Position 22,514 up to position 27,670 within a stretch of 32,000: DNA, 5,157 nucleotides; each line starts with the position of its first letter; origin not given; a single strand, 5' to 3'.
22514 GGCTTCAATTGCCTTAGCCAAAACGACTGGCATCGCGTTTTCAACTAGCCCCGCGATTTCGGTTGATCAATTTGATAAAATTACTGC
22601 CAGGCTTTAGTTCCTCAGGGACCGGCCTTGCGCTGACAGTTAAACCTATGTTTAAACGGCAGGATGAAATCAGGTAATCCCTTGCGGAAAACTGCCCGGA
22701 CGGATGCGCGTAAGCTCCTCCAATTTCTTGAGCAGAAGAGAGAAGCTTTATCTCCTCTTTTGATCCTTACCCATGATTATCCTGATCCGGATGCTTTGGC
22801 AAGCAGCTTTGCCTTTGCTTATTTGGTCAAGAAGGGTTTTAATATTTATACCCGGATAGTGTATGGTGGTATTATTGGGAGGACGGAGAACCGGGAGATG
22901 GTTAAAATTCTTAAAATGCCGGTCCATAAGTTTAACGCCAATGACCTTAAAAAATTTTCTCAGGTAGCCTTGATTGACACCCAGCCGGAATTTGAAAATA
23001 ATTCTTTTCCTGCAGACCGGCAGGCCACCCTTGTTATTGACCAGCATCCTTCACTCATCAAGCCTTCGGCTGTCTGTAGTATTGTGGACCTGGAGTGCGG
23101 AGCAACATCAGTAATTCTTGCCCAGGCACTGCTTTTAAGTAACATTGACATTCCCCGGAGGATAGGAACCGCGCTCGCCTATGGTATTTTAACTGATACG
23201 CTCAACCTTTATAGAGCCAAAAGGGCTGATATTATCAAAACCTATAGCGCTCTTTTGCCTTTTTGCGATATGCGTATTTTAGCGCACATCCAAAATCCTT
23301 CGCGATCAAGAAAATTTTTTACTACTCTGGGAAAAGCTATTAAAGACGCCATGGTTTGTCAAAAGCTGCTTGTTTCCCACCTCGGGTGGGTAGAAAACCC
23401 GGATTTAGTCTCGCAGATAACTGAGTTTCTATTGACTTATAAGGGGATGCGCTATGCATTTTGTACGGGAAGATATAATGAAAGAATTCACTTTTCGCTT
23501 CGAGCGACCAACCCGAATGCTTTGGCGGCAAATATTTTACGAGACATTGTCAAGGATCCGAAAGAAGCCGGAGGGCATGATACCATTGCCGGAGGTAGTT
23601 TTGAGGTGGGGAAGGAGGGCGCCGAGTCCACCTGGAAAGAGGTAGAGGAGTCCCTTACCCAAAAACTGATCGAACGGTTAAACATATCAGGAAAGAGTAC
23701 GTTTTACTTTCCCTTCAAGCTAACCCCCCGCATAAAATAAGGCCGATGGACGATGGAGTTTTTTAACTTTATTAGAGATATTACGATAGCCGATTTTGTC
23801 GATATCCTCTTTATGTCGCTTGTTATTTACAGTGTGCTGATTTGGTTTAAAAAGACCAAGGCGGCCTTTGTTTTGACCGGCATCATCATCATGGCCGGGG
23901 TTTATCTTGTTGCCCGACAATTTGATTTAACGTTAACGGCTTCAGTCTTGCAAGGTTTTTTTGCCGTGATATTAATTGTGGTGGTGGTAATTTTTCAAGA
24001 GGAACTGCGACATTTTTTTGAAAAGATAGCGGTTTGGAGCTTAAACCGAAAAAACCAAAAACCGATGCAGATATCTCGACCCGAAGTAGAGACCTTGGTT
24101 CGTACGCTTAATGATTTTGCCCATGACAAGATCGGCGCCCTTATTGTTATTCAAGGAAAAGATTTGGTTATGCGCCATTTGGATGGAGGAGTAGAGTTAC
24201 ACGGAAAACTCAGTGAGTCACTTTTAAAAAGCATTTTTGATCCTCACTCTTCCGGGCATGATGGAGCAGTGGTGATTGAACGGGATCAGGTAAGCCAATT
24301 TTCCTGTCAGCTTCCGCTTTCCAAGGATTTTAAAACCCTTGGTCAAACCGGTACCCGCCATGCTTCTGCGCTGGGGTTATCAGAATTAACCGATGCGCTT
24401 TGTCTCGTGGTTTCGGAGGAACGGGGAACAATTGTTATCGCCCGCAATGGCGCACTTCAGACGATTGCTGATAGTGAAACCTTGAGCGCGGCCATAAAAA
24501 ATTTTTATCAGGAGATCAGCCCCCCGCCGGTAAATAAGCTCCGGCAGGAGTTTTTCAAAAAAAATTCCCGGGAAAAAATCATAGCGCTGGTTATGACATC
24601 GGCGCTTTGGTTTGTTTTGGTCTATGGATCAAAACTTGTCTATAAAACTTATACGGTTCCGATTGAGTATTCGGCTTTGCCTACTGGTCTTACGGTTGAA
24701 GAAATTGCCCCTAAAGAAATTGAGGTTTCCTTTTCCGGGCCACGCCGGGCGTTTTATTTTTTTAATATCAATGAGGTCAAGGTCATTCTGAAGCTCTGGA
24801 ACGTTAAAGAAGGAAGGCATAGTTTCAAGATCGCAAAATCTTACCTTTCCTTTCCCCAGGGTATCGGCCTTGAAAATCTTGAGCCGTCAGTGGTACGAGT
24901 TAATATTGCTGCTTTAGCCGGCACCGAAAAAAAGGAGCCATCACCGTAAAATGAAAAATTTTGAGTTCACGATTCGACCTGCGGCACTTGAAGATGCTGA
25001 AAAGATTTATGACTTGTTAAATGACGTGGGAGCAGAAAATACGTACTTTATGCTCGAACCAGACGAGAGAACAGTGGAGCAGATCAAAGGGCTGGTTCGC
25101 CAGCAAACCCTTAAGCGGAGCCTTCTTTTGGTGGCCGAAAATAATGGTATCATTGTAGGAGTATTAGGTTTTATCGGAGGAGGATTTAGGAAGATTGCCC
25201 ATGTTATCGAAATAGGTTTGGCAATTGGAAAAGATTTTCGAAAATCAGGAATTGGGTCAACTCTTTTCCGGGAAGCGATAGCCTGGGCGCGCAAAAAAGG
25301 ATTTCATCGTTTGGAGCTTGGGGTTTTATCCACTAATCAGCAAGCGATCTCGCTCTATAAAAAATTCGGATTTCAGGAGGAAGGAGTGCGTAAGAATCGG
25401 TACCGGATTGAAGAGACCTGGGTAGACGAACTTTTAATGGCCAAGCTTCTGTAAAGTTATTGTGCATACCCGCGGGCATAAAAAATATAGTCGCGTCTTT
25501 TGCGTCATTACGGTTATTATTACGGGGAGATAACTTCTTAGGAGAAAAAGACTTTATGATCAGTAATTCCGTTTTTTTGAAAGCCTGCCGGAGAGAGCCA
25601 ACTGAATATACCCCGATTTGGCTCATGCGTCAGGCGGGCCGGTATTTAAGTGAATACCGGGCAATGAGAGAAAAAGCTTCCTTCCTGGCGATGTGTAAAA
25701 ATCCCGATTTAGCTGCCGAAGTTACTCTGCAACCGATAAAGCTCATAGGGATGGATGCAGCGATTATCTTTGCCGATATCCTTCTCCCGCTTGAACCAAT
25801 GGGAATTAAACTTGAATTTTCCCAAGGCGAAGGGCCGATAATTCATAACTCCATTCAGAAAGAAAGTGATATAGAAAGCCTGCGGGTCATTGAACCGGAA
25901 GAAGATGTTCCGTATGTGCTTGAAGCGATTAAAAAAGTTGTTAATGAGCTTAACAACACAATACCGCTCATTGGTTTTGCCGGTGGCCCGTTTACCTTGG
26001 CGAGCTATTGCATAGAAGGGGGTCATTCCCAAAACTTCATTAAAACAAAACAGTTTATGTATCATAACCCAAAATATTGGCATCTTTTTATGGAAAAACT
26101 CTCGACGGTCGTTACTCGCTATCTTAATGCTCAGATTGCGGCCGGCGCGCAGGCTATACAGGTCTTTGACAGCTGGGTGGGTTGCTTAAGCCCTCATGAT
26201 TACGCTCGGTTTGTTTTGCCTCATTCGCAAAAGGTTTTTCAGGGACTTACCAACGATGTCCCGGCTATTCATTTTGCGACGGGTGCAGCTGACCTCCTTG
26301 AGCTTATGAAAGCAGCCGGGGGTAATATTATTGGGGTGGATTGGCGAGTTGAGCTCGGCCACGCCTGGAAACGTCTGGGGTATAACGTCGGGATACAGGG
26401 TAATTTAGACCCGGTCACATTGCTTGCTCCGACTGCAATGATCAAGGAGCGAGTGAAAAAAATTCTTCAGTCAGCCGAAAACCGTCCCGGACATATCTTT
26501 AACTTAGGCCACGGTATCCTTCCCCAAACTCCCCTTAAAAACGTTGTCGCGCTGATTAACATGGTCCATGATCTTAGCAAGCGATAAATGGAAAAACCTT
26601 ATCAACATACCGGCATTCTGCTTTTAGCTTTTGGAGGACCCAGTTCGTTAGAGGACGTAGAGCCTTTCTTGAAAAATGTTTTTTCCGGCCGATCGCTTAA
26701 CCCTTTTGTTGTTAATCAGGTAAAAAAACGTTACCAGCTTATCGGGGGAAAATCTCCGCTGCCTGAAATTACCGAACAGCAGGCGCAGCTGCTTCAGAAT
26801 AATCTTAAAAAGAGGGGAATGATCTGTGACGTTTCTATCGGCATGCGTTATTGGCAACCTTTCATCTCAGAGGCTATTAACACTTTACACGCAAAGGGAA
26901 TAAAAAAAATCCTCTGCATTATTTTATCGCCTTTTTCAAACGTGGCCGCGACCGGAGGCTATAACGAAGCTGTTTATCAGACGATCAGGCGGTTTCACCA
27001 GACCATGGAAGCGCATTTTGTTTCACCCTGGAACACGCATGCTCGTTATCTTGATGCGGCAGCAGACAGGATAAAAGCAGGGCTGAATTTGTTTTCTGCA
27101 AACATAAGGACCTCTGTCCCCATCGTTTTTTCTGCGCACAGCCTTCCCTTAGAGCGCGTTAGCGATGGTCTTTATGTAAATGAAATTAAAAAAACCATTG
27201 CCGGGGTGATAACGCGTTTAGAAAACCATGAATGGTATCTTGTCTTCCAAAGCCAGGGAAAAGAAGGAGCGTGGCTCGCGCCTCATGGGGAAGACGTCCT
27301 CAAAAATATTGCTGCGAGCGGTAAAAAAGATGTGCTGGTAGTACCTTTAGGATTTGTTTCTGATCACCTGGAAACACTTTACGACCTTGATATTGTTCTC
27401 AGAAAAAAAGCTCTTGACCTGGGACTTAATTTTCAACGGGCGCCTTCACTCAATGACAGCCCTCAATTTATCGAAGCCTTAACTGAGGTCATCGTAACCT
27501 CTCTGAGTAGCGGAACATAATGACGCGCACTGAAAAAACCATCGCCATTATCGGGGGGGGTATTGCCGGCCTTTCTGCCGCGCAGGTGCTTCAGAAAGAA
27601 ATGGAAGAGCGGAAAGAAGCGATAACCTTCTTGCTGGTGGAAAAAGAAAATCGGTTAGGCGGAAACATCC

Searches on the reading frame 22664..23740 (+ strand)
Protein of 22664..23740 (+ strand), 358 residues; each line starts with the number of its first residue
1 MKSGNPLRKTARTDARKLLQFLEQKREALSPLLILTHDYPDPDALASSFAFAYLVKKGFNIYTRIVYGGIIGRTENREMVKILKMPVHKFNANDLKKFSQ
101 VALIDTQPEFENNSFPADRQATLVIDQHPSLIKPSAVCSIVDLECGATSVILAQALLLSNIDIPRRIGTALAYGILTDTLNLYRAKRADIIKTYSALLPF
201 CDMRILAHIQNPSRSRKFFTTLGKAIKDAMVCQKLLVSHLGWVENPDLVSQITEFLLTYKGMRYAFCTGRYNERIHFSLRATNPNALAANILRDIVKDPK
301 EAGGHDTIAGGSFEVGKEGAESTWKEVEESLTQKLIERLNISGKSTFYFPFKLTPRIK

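Call 8: search_protein_families(library=pfam, proteins=[window:22664-23740:+], max_evalue=0.01)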
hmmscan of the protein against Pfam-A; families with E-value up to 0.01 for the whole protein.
window:22664-23740:+ (358 aa): 2 families
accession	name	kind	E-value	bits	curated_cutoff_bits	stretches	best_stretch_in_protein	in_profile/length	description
PF01368.27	DHH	-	9.2e-06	26.4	28.1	1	33-175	3-125/125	DHH family, N-terminal domain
PF02272.25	DHHA1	-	0.00041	21.2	25.9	1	234-320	3-89/102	DHHA1 domain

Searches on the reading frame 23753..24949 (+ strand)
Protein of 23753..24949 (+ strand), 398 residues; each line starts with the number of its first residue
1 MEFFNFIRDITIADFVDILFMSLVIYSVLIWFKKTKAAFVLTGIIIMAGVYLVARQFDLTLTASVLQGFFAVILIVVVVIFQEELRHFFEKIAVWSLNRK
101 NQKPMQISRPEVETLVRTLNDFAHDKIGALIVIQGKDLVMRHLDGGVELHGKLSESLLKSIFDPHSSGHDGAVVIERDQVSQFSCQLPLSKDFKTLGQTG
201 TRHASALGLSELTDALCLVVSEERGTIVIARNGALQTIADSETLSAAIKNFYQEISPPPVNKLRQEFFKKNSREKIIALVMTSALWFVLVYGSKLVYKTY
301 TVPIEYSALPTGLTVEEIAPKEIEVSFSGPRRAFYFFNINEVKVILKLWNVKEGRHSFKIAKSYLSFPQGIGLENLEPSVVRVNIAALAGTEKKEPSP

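Call 8: search_protein_families(library=pfam, proteins=[window:23753-24949:+], max_evalue=0.01)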
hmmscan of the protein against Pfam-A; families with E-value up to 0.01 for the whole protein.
window:23753-24949:+ (398 aa): 2 families
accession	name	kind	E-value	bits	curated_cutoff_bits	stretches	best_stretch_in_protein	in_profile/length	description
PF02457.21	DAC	-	3.7e-34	117.3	27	1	118-234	3-118/119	DisA bacterial checkpoint controller nucleotide-binding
PF19293.4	CdaA_N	-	3.9e-10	40.2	23.8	1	9-85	4-81/81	CdaA N-terminal transmembrane domain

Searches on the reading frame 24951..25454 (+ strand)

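Call 88: search_protein_families(library=pfam, proteins=[window:24951-25454:+], max_evalue=0.01)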
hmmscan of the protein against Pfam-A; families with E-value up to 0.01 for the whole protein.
window:24951-25454:+ (167 aa): 7 families
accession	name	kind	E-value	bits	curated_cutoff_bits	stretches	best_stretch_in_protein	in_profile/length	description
PF00583.31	Acetyltransf_1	-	5e-19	69.1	20.7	1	41-141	14-116/116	Acetyltransferase (GNAT) family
PF13508.13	Acetyltransf_7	-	2.8e-14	53.7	27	1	57-143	3-84/84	Acetyltransferase (GNAT) domain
PF13420.13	Acetyltransf_4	-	6.3e-13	49.5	24.3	1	8-161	1-154/155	Acetyltransferase (GNAT) domain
PF13302.13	Acetyltransf_3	-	3e-12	47.8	25.4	1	7-142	3-138/138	Acetyltransferase (GNAT) domain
PF13673.13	Acetyltransf_10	-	7.5e-10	39.3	23.6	1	52-148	26-114/128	Acetyltransferase (GNAT) domain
PF08445.16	FR47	-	1.7e-05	25.2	22.1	1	90-144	27-80/86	FR47-like protein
PF13480.13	Acetyltransf_6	-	0.0032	18.1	22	1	11-125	26-136/143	Acetyltransferase (GNAT) domain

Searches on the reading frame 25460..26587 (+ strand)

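Call 88: search_protein_families(library=pfam, proteins=[window:25460-26587:+], max_evalue=0.01)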
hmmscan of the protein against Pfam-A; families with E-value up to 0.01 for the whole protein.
window:25460-26587:+ (375 aa): 1 family
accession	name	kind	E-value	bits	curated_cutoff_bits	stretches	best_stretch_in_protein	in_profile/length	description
PF01208.23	URO-D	-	3.9e-131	437.6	23.9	1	36-371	3-345/346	Uroporphyrinogen decarboxylase (URO-D)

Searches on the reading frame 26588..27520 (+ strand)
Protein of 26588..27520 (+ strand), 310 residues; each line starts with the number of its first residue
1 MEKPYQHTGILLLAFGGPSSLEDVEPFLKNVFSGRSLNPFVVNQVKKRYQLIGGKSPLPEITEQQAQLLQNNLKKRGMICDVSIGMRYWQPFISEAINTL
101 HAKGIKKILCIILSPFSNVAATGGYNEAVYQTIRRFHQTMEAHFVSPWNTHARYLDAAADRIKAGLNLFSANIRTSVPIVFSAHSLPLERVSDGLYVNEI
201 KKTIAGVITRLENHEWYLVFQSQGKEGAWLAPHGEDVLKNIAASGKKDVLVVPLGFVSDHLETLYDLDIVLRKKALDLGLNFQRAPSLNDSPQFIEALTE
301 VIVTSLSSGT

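Call 88: search_protein_families(library=pfam, proteins=[window:26588-27520:+], max_evalue=0.01)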
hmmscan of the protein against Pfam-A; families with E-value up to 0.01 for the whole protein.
window:26588-27520:+ (310 aa): 1 family
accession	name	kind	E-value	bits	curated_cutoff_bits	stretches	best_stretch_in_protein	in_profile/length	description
PF00762.24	Ferrochelatase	-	1.2e-83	281.2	27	1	8-304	2-315/317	Ferrochelatase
